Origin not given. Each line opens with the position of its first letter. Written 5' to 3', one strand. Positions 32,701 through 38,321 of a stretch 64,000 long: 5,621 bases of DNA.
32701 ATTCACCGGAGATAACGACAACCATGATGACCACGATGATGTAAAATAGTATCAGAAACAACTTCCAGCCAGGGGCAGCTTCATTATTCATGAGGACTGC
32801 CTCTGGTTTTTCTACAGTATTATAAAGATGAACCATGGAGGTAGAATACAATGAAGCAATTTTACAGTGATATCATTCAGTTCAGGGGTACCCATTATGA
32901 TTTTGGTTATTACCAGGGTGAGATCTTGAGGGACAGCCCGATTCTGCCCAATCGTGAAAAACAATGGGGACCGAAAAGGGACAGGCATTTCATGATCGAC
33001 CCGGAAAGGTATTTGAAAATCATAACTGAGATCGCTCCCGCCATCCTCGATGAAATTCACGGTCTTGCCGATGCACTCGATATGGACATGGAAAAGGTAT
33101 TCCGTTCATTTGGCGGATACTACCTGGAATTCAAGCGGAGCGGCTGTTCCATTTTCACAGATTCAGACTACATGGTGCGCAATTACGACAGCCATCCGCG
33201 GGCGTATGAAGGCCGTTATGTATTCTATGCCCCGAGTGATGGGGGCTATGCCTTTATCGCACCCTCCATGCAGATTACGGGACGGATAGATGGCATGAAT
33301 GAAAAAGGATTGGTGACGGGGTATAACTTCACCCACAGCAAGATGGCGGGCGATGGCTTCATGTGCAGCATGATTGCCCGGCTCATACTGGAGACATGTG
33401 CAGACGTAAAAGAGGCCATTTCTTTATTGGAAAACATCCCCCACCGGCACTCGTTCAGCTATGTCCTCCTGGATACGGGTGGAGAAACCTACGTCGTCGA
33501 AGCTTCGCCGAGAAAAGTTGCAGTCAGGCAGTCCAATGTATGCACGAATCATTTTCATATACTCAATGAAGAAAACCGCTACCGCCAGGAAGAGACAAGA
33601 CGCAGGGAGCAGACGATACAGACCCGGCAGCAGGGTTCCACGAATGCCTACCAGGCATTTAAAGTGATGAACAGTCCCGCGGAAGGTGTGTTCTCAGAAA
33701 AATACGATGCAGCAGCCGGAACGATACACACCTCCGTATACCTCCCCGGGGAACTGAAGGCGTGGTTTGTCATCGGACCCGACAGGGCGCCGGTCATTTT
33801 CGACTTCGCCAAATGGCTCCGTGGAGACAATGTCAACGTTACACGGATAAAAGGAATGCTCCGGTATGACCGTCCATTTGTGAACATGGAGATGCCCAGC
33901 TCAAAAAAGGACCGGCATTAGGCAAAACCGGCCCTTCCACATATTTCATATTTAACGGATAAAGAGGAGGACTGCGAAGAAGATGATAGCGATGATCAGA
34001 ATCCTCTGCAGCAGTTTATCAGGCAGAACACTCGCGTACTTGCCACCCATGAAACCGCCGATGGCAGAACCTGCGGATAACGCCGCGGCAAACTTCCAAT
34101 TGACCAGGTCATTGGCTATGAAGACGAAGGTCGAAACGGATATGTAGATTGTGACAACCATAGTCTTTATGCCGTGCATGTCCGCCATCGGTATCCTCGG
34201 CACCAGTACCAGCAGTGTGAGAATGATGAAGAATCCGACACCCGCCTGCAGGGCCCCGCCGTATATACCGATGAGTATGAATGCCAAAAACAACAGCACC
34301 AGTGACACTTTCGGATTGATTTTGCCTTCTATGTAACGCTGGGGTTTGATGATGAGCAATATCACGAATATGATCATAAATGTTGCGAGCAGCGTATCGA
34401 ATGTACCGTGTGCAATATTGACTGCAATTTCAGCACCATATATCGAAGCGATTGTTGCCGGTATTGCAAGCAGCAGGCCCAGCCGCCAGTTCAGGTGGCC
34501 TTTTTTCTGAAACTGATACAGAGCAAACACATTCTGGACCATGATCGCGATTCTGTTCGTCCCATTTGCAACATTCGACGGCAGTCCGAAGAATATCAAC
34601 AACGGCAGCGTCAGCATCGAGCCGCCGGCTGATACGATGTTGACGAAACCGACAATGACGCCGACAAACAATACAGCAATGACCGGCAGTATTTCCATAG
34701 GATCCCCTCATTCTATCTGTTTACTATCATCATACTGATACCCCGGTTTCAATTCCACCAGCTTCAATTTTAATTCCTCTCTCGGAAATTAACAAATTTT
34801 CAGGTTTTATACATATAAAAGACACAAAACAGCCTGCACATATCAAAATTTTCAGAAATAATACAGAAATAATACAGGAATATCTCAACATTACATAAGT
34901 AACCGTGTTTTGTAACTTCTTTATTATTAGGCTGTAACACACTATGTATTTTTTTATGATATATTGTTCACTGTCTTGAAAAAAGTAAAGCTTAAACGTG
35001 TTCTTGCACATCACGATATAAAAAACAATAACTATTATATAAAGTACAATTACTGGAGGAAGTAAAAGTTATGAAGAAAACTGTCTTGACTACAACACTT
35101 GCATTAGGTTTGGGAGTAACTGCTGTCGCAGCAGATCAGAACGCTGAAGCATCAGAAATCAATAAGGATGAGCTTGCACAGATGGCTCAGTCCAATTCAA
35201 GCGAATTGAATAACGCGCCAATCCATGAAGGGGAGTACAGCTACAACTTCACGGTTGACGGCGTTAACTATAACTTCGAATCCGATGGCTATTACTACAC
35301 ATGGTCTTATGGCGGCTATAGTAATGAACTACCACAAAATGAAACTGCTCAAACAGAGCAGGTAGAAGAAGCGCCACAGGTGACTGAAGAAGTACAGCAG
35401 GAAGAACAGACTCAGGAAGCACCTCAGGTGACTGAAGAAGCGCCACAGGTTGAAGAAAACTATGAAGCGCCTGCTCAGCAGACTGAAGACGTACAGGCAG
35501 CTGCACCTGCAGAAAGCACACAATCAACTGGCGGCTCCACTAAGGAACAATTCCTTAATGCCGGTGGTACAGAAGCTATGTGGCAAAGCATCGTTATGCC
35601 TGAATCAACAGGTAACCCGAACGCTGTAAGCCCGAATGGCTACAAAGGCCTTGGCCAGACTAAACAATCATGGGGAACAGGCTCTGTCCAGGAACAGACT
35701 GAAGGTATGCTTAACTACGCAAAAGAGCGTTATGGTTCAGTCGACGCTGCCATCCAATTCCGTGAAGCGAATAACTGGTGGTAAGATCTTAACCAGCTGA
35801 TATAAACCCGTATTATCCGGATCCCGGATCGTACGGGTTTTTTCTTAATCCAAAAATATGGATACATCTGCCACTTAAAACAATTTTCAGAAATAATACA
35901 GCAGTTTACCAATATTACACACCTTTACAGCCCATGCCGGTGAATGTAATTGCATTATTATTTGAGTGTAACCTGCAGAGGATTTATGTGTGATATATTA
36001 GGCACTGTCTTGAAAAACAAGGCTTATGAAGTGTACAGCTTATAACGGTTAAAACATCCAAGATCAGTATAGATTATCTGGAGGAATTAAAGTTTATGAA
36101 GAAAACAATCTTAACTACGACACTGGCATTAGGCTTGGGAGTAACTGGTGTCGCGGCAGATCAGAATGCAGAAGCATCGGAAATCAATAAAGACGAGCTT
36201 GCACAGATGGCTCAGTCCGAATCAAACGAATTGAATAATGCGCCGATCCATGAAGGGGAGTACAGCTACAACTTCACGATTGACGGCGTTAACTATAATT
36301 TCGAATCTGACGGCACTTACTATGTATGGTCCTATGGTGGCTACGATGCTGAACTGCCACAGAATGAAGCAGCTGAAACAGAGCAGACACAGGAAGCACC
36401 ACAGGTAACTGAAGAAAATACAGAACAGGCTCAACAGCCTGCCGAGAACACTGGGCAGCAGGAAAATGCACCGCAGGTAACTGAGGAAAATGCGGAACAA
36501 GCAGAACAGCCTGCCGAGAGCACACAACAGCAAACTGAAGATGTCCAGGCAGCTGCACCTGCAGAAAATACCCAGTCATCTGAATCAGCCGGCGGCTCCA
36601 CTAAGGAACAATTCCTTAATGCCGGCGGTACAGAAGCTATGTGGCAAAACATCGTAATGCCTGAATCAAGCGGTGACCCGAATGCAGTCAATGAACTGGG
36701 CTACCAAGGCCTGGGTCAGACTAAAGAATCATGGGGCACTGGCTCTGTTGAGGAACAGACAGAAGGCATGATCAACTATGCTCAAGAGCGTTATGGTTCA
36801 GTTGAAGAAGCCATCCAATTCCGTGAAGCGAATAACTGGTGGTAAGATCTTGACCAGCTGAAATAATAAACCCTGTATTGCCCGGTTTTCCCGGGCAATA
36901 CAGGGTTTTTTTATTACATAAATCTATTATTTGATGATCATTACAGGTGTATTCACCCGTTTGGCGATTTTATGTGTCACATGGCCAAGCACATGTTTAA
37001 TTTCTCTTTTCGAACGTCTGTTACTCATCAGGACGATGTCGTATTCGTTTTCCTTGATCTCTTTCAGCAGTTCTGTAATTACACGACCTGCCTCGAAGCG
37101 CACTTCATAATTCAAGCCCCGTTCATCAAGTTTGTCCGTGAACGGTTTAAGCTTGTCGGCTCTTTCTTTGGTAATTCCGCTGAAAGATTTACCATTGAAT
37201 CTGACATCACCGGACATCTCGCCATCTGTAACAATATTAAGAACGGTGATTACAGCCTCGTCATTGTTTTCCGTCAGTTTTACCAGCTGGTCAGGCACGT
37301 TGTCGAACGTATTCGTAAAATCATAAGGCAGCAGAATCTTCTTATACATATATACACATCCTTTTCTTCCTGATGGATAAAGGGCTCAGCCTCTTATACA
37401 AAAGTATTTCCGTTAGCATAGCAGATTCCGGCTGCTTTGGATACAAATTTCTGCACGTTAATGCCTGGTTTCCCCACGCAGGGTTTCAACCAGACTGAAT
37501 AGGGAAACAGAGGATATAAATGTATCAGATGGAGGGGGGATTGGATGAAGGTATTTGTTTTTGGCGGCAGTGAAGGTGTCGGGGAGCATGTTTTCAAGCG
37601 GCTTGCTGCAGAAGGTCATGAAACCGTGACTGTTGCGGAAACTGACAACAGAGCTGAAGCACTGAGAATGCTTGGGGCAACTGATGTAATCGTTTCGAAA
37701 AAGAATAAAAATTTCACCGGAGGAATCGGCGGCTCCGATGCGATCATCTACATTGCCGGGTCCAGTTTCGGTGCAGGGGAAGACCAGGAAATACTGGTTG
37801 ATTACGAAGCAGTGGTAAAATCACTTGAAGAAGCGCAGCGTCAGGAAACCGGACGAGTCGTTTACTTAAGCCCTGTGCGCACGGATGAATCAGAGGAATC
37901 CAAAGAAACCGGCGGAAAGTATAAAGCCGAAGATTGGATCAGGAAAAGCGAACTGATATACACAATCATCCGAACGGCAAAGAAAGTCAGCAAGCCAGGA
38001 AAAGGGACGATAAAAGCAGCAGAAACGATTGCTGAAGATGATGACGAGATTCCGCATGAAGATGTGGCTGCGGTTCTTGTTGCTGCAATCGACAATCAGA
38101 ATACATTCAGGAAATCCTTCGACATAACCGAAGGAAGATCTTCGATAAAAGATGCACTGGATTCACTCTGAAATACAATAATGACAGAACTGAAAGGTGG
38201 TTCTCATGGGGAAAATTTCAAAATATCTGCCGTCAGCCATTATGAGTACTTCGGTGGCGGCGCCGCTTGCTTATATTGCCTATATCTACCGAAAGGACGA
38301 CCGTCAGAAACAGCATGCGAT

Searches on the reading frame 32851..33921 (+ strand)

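Call 57: search_protein_families(library=pfam, proteins=[window:32851-33921:+], max_evalue=0.000001)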
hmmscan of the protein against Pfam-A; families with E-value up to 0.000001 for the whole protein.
window:32851-33921:+ (356 aa): 1 family
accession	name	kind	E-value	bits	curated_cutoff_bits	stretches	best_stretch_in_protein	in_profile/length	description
PF03417.21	AAT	-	6.5e-61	206.3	23.2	1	105-310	6-222/225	Acyl-coenzyme A:6-aminopenicillanic acid acyl-transferase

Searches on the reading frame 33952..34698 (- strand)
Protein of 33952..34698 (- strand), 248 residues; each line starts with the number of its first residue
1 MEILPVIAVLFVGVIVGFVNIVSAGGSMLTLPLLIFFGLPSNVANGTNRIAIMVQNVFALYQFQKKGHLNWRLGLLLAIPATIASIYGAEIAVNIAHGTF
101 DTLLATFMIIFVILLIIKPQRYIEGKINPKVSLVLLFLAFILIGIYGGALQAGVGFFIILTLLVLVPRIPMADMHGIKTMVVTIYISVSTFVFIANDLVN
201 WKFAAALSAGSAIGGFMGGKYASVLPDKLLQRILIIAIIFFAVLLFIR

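Call 57: search_protein_families(library=pfam, proteins=[window:33952-34698:-], max_evalue=0.000001)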
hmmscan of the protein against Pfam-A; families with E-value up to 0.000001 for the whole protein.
window:33952-34698:- (248 aa): 1 family
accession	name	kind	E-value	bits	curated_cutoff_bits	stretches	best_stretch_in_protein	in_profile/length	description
PF01925.25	TauE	-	1.2e-38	133.6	32.6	1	10-243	2-235/237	Sulfite exporter TauE/SafE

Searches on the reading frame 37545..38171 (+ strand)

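Call 52: search_protein_families(library=pfam, proteins=[window:37545-38171:+], max_evalue=1)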
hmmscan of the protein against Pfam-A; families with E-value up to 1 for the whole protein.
window:37545-38171:+ (208 aa): 6 families
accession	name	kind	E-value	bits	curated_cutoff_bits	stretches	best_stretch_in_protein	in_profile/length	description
PF13460.12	NAD_binding_10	-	9.2e-17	61.9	27.2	1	7-184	1-183/184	NAD(P)H-binding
PF00106.31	adh_short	-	0.00088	19.2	26.6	1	3-40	3-40/195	short chain dehydrogenase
PF01370.27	Epimerase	-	0.0024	17.8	20.9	1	3-109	1-114/240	NAD dependent epimerase/dehydratase family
PF00107.32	ADH_zinc_N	-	0.0058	17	31.8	1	11-57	1-46/129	Zinc-binding dehydrogenase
PF04321.23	RmlD_sub_bind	-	0.037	13.5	27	0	1-33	1-33/287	RmlD substrate binding domain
PF04277.18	OAD_gamma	-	0.31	12.2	27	1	137-183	27-73/76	Oxaloacetate decarboxylase, gamma chain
